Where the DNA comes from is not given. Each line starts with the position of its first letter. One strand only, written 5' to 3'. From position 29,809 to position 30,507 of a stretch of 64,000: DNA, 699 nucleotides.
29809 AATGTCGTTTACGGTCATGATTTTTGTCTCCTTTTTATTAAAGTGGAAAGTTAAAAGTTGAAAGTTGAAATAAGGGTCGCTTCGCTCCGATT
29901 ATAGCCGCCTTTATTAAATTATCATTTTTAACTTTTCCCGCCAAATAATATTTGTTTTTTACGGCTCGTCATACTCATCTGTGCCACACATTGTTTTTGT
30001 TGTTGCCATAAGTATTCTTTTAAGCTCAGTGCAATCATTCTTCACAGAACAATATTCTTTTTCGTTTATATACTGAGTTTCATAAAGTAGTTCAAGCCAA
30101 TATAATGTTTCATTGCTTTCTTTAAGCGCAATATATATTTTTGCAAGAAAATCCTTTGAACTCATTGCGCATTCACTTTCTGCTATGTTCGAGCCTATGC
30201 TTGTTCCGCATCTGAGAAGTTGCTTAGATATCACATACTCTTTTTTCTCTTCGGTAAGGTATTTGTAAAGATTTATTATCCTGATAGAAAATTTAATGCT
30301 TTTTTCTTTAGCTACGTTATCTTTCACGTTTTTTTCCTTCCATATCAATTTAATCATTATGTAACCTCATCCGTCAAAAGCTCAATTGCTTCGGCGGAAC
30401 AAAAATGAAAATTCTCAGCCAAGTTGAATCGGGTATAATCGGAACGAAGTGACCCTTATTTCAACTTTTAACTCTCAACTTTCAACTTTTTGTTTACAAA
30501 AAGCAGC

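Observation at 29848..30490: Four-helix-bundle (23S-IVS/Avd-like) gene enclosed by long hexamer-repeat inverted arms: apparent intact member of an interspersed element family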

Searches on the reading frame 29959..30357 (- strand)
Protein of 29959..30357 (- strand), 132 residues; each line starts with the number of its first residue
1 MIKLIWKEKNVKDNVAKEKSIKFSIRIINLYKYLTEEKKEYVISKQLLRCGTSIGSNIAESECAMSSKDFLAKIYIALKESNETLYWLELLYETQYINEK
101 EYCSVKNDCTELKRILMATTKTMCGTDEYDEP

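Call 5: search_protein_families(library=pfam, proteins=[window:29959-30357:-], max_evalue=0.01)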
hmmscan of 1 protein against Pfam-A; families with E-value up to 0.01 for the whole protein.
window:29959-30357:- (132 aa): 1 family
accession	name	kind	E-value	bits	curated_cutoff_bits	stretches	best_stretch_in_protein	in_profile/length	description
PF05635.17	23S_rRNA_IVP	-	4.6e-29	101.2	33.8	1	13-117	2-105/106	23S rRNA-intervening sequence protein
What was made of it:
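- On PF05635 / TIGR02436 four-helix-bundle (S23p) protein family: Pfam 101.2 bits against 33.8 (call 5).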

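Call 17: find_encoding_contigs(protein=window:29959-30357:-, flank=10000, max_places=10)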
Protein window:29959-30357:- (132 aa): 8 contigs read that carry it; 7 places shown.
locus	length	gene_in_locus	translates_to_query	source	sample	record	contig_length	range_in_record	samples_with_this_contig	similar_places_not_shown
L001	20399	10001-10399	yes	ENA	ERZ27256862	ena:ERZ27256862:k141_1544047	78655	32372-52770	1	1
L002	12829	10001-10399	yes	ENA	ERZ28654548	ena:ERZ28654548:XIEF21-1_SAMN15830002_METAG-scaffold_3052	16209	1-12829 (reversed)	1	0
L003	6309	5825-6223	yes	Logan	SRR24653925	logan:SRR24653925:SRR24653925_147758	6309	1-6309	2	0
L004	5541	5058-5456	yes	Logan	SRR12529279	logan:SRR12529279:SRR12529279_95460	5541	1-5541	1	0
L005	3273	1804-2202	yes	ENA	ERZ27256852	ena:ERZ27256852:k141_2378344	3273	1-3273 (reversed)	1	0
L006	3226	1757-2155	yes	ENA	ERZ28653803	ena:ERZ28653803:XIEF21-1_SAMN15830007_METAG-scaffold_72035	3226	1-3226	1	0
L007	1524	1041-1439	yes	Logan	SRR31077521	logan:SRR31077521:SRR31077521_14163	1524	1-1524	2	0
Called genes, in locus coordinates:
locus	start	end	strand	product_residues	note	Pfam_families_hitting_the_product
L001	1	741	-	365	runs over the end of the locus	PF00712:DNA_pol3_beta, PF02767:DNA_pol3_beta_2, PF02768:DNA_pol3_beta_3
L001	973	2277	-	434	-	PF11638:DnaA_N, PF00308:Bac_DnaA, PF00004:AAA (weak), PF08299:Bac_DnaA_C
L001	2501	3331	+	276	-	PF07934:OGG_N, PF00730:HhH-GPD, PF00633:HHH (faint)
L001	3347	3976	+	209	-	PF00730:HhH-GPD, PF00633:HHH, PF10576:EndIII_4Fe-2S (weak)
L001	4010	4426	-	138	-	-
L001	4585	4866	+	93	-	PF13560:HTH_31 (weak), PF12844:HTH_19, PF01381:HTH_3, PF13443:HTH_26 (weak)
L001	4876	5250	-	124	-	PF01325:Fe_dep_repress, PF02742:Fe_dep_repr_C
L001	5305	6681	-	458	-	PF01554:MatE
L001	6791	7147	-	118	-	-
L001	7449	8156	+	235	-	PF01048:PNP_UDP_1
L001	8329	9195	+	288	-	PF02811:PHP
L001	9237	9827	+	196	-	-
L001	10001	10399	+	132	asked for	PF05635:23S_rRNA_IVP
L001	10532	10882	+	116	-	PF07085:DRTGG (weak)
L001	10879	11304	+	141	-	PF13581:HATPase_c_2, PF02518:HATPase_c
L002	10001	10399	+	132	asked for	PF05635:23S_rRNA_IVP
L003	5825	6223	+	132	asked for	PF05635:23S_rRNA_IVP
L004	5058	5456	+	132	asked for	PF05635:23S_rRNA_IVP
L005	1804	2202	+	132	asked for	PF05635:23S_rRNA_IVP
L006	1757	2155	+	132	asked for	PF05635:23S_rRNA_IVP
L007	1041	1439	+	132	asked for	PF05635:23S_rRNA_IVP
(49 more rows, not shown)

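Call 38: search_solved_structures(query=window:29959-30357:-, max_evalue=0.01)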
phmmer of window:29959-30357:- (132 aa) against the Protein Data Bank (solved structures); distinct sequences matched with E-value up to 0.01: 1.
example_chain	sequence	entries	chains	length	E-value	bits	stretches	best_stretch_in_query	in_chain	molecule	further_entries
2rld_A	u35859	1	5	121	1.6e-39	138.1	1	9-123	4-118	Uncharacterized protein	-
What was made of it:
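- On PF05635 / TIGR02436 four-helix-bundle (S23p) protein family: PDB 2RLD, E 1.6e-39 over residues 9-123 (call 38).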

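Call 39: find_homologous_proteins(query=window:29959-30357:-, max_evalue=0.00001)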
Query window:29959-30357:- (132 aa): 7995 proteins with E <= 0.00001 among 8000 candidates; the best 120 are listed.
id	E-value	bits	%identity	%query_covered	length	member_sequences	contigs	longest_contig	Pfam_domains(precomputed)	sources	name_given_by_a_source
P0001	7.2e-79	280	100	100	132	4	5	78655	PF05635.18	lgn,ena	-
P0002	1.9e-57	211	83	92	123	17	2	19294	PF05635.18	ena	-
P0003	3.0e-57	210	83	92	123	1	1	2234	PF05635.18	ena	-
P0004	4.4e-56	206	83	91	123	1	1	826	PF05635.18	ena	-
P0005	1.6e-55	204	88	86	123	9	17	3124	PF05635.18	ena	-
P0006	2.0e-51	191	80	86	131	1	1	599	PF05635.18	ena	-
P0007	3.6e-48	181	76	86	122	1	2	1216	PF05635.18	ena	-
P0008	2.4e-47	178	72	85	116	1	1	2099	PF05635.18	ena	-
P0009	2.0e-46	175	74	83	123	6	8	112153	PF05635.18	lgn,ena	-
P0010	4.8e-46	174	70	86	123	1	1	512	PF05635.18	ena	-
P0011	8.8e-46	173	72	84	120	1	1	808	PF05635.18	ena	-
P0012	2.0e-45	172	71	86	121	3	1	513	PF05635.18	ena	-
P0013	1.0e-44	169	72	86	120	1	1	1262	PF05635.18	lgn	-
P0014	1.2e-44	169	70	85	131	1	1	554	PF05635.18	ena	-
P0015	2.2e-44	168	69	83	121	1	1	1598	PF05635.18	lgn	-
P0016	2.8e-44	168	72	84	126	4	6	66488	PF05635.18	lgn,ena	-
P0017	3.4e-44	168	70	85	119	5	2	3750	PF05635.18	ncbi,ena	-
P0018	4.1e-44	167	69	85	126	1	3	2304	PF05635.18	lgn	-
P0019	4.5e-44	167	68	85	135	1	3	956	PF05635.18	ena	-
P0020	5.2e-44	167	74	80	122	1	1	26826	PF05635.18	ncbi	-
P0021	6.9e-44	167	68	86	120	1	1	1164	PF05635.18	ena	-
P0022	7.4e-44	167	67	86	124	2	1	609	PF05635.18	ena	-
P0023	1.1e-43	166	66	89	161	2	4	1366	PF05635.18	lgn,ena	-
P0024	1.1e-43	166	68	83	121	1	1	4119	PF05635.18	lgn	-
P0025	1.1e-43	166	66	89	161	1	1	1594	PF05635.18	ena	-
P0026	1.1e-43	166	66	89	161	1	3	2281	PF05635.18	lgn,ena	-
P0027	1.1e-43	166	66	89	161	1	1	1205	PF05635.18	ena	-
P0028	1.2e-43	166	67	85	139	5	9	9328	PF05635.18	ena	-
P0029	1.2e-43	166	67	85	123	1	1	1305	PF05635.18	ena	-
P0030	1.6e-43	166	66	89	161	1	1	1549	PF05635.18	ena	-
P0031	1.6e-43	166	66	89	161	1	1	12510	PF05635.18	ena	-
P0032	1.6e-43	166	66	89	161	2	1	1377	PF05635.18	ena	-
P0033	1.6e-43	166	66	89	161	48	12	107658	PF05635.18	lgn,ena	-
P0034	3.2e-43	165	66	86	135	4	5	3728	PF05635.18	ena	-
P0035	3.5e-43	164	69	86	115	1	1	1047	PF05635.18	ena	-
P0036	3.6e-43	164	68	85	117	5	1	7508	PF05635.18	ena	-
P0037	3.8e-43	164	67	86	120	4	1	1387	PF05635.18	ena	-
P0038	4.2e-43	164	66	85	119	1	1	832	PF05635.18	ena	-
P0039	5.9e-43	164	65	87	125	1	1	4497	PF05635.18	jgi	-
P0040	6.0e-43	164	65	87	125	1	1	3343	PF05635.18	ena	-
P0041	6.4e-43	164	67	85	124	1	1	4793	PF05635.18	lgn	-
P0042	6.5e-43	164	68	83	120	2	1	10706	PF05635.18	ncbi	-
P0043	7.8e-43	163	66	86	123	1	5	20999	PF05635.18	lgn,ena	-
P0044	8.9e-43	163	64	84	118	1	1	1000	PF05635.18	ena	-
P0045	9.1e-43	163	66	86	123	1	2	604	PF05635.18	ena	-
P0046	1.1e-42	163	66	86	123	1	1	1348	PF05635.18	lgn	-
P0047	1.2e-42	163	66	86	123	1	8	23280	PF05635.18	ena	-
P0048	1.2e-42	163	66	88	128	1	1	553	PF05635.18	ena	-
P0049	1.3e-42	163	73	83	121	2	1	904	PF05635.18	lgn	-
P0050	1.4e-42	163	69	85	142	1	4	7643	PF05635.18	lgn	-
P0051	1.4e-42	163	66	86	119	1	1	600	PF05635.18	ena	-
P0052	1.4e-42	163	70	86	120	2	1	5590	PF05635.18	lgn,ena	-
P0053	1.4e-42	162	66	85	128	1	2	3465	PF05635.18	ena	-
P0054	1.6e-42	162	68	83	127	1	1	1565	PF05635.18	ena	-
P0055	1.8e-42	162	67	86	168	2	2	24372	PF05635.18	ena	-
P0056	1.9e-42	162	66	85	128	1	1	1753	PF05635.18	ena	-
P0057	1.9e-42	162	67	87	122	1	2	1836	PF05635.18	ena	-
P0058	2.0e-42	162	71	85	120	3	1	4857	PF05635.18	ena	-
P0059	2.1e-42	162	67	86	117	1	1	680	PF05635.18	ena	-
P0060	2.3e-42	162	67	86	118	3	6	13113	PF05635.18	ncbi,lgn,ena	-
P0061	2.4e-42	162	69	86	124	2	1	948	PF05635.18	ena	-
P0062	2.6e-42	162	66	85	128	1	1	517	PF05635.18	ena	-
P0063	2.9e-42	162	63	86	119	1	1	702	PF05635.18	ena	-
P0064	3.3e-42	161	63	86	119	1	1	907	PF05635.18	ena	-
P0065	4.1e-42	161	70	78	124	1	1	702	PF05635.18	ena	-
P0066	4.1e-42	161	66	85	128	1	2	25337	PF05635.18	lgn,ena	-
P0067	4.2e-42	161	63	87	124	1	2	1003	PF05635.18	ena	-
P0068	4.3e-42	161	62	89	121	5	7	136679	PF05635.18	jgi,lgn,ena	jgi:four helix bundle protein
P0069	4.4e-42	161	65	86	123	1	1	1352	PF05635.18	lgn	-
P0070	4.4e-42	161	65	86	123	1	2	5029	PF05635.18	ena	-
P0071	4.7e-42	161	66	87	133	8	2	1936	PF05635.18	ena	-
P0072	5.0e-42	161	64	86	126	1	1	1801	PF05635.18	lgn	-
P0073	5.1e-42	161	67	87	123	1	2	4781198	PF05635.18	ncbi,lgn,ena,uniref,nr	ncbi:MAG TPA: four helix bundle protein [Methylomusa anaerophila]|uniref:Four helix bundle protein n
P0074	5.2e-42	161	64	86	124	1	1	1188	PF05635.18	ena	-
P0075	5.3e-42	161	71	77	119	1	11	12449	PF05635.18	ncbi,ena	-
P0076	5.7e-42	161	65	85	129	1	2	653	PF05635.18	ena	-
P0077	6.2e-42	160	64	87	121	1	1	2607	PF05635.18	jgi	jgi:four helix bundle protein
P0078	6.4e-42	160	65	84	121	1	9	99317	PF05635.18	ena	-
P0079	7.9e-42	160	69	86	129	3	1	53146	PF05635.18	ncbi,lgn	ncbi:MAG: four helix bundle protein [Eubacteriales bacterium]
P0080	8.1e-42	160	64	86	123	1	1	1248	PF05635.18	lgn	-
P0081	8.1e-42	160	66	84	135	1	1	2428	PF05635.18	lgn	-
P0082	8.8e-42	160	66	83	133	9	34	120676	PF05635.18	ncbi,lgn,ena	-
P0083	9.1e-42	160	65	84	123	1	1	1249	PF05635.18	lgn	-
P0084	9.1e-42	160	67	83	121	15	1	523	PF05635.18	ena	-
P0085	1.0e-41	160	65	85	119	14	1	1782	PF05635.18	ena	-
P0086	1.1e-41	160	66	83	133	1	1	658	PF05635.18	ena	-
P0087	1.1e-41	160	65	86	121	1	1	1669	PF05635.18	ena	-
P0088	1.2e-41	159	64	92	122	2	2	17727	PF05635.18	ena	-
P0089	1.3e-41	159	64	85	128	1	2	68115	PF05635.18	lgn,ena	-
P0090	1.4e-41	159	67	86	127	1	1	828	PF05635.18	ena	-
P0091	1.4e-41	159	68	83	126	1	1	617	PF05635.18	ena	-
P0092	1.5e-41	159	61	86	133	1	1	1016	PF05635.18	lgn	-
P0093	1.5e-41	159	65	86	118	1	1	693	PF05635.18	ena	-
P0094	1.8e-41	159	63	87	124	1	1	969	PF05635.18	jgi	jgi:four helix bundle protein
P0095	1.8e-41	159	66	83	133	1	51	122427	PF05635.18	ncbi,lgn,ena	-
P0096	1.8e-41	159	68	80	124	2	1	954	PF05635.18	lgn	-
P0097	2.2e-41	159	61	86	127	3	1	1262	PF05635.18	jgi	-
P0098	2.3e-41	159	68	83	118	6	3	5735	PF05635.18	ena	-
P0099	2.4e-41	159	67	85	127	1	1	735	PF05635.18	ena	-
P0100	2.5e-41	159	66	85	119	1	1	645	PF05635.18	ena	-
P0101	2.5e-41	158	68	84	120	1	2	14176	PF05635.18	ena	-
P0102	2.7e-41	158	58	93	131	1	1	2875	PF05635.18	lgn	-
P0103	2.8e-41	158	66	86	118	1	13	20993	PF05635.18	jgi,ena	-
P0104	3.0e-41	158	63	88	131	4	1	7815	PF05635.18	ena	-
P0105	3.9e-41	158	65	85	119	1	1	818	PF05635.18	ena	-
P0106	3.9e-41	158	65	86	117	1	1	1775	PF05635.18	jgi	-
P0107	4.0e-41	158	66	85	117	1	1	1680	PF05635.18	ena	-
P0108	4.1e-41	158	65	84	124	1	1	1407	PF05635.18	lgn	-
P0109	4.2e-41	158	65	86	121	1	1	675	PF05635.18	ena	-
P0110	4.7e-41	158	65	83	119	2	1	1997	PF05635.18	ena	-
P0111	4.9e-41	158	66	86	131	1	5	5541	PF05635.18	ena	-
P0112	5.2e-41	157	63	86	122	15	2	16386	PF05635.18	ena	-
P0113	5.3e-41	157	74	73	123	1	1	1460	PF05635.18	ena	-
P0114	5.4e-41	157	70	80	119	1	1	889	PF05635.18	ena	-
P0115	5.8e-41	157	65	86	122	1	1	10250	PF05635.18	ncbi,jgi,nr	ncbi:MAG: four helix bundle protein [Dysgonamonadaceae bacterium]|jgi:four helix bundle protein|nr:f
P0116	6.6e-41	157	70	85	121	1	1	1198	PF05635.18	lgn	-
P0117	6.8e-41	157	68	82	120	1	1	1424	PF05635.18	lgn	-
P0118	6.9e-41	157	67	85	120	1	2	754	PF05635.18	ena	-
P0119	7.9e-41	157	63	87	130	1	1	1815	PF05635.18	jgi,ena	-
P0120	7.9e-41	157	66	86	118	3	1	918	PF05635.18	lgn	-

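Call 40: find_encoding_contigs(protein=P0073, flank=1200, max_places=2)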
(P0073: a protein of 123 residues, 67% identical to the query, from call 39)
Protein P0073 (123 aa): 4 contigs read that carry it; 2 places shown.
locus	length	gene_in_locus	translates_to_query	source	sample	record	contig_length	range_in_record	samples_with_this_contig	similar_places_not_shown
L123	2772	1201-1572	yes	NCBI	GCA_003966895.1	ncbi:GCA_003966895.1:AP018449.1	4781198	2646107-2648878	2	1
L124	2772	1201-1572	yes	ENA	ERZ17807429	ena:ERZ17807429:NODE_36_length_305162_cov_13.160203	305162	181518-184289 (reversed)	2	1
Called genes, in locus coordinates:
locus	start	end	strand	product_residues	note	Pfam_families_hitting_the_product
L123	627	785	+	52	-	PF00301:Rubredoxin, PF21349:RUBY_RBDX (faint)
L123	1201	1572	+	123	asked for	PF05635:23S_rRNA_IVP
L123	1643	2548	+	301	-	PF02498:Bro-N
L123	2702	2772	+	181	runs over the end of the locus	PF01035:DNA_binding_1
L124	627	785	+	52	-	PF00301:Rubredoxin, PF21349:RUBY_RBDX (faint)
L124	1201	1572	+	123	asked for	PF05635:23S_rRNA_IVP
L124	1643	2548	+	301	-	PF02498:Bro-N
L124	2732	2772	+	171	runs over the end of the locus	PF01035:DNA_binding_1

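Call 41: find_encoding_contigs(protein=P0115, flank=1200, max_places=2)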
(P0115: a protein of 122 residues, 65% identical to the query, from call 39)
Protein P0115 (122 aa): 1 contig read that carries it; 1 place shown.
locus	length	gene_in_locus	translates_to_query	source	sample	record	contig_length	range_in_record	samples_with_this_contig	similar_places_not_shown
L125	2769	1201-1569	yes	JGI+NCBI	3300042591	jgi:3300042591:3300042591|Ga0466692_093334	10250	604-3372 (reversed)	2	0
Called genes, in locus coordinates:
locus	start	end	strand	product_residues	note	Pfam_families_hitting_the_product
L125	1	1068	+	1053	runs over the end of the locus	PF00873:ACR_tran, PF03176:MMPL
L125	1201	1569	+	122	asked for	PF05635:23S_rRNA_IVP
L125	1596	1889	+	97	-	PF00543:P-II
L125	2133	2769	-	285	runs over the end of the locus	PF03372:Exo_endo_phos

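Call 42: find_encoding_contigs(protein=P0095, flank=1200, max_places=6)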
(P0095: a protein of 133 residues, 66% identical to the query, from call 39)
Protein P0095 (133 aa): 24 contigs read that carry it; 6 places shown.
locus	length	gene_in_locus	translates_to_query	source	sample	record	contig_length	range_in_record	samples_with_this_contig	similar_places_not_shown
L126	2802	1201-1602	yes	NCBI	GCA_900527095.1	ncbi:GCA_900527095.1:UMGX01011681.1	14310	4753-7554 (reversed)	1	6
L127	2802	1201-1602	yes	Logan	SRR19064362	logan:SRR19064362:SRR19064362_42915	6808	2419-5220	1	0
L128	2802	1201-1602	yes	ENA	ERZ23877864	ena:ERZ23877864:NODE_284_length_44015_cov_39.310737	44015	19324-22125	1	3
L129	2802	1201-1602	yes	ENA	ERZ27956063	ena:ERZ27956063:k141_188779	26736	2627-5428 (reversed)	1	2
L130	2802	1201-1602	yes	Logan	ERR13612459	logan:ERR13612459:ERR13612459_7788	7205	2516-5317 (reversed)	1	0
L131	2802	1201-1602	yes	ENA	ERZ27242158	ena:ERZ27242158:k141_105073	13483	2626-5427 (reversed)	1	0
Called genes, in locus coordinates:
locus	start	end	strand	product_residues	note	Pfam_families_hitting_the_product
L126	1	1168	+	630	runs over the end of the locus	PF01555:N6_N4_Mtase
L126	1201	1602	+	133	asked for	PF05635:23S_rRNA_IVP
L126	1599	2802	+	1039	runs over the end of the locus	PF00270:DEAD (weak), PF04851:ResIII, PF19778:RE_endonuc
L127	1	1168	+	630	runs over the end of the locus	PF01555:N6_N4_Mtase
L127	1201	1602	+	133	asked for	PF05635:23S_rRNA_IVP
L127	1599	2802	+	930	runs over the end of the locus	?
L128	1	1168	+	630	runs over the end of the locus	PF01555:N6_N4_Mtase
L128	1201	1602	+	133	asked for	PF05635:23S_rRNA_IVP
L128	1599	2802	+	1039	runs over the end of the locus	PF04851:ResIII, PF00270:DEAD (weak), PF19778:RE_endonuc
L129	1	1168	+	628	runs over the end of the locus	PF01555:N6_N4_Mtase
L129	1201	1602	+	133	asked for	PF05635:23S_rRNA_IVP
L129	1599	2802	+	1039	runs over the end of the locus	PF04851:ResIII, PF00270:DEAD (weak), PF19778:RE_endonuc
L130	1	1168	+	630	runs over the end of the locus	PF01555:N6_N4_Mtase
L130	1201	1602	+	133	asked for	PF05635:23S_rRNA_IVP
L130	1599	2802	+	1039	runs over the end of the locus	PF04851:ResIII, PF00270:DEAD (weak), PF19778:RE_endonuc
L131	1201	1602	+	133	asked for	PF05635:23S_rRNA_IVP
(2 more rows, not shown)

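Call 51: search_protein_families(library=ncbifam, proteins=[window:29959-30357:-], max_evalue=0.001)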
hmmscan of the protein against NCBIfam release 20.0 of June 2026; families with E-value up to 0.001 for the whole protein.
window:29959-30357:- (132 aa): 3 families
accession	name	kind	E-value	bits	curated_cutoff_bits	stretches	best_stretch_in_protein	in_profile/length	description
TIGR02436.1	TIGR02436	subfamily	4.7e-31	107.2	24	1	17-122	2-107/109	four helix bundle protein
NF008912.0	PRK12275.1-6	subfamily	1.9e-10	40.8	124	1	20-122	12-110/117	hypothetical protein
NF008911.0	PRK12275.1-2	subfamily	5.8e-08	33.3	137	1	12-122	5-114/118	hypothetical protein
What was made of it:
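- On PF05635 / TIGR02436 four-helix-bundle (S23p) protein family: TIGR02436 107.2 bits against 24 (call 51).
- Checked: ORF 29959-30357(-), 132 aa, matches PF05635 (E 4.6e-29, 101 bits against a cutoff of 33.8; call 5), TIGR02436 (call 51) and PDB 2RLD (E 1.6e-39; call 38).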

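Call 52: search_protein_families(library=padloc, proteins=[window:29959-30357:-], max_evalue=0.01)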
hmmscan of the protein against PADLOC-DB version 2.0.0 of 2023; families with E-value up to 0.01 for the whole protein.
window:29959-30357:- (132 aa): 0 families

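Call 54: find_related_loci(query=A2, collection=metagenome_contigs, flank=1500)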
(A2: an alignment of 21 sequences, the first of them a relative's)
Query A2 (132 aa) in metagenome_contigs; peptide patterns used: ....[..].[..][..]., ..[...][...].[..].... (x = any residue, [..] = any of these).
600 stretches matched a pattern (row limit reached: there are more); 584 encode a relative of the query (tblastn E <= 1e-3); the best 80 are kept; 80 distinct loci.
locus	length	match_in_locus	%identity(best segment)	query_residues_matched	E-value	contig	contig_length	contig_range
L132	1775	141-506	63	2-123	8e-49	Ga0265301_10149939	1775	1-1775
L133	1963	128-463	67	12-123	6e-47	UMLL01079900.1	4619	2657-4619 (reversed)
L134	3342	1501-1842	64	12-125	4e-47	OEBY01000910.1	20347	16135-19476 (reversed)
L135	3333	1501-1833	65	13-123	1e-46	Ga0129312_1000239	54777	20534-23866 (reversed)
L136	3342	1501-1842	64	12-125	9e-47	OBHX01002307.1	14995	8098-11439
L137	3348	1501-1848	61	13-128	9e-46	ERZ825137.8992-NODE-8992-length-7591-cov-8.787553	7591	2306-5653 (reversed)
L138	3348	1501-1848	61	13-128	9e-46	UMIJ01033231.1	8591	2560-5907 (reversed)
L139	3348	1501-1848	61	13-128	9e-46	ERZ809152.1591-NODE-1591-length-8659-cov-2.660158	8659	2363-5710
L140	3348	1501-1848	61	13-128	9e-46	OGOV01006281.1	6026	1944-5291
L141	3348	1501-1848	61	13-128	9e-46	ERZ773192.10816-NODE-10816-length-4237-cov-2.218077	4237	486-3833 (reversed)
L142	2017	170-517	61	13-128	8e-46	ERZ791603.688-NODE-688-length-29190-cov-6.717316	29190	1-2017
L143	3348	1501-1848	61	13-128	9e-46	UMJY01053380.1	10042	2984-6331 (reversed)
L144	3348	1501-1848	61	13-128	9e-46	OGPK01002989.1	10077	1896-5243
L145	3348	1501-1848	61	13-128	9e-46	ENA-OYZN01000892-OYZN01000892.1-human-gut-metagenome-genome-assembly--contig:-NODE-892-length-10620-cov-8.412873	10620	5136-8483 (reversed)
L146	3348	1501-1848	61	13-128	9e-46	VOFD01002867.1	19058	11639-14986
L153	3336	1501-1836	66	12-123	2e-44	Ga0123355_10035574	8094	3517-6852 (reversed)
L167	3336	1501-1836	61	11-122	2e-42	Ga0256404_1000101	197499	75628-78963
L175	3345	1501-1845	55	9-123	4e-42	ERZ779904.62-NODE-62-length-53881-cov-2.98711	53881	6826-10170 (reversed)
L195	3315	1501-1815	59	14-118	2e-40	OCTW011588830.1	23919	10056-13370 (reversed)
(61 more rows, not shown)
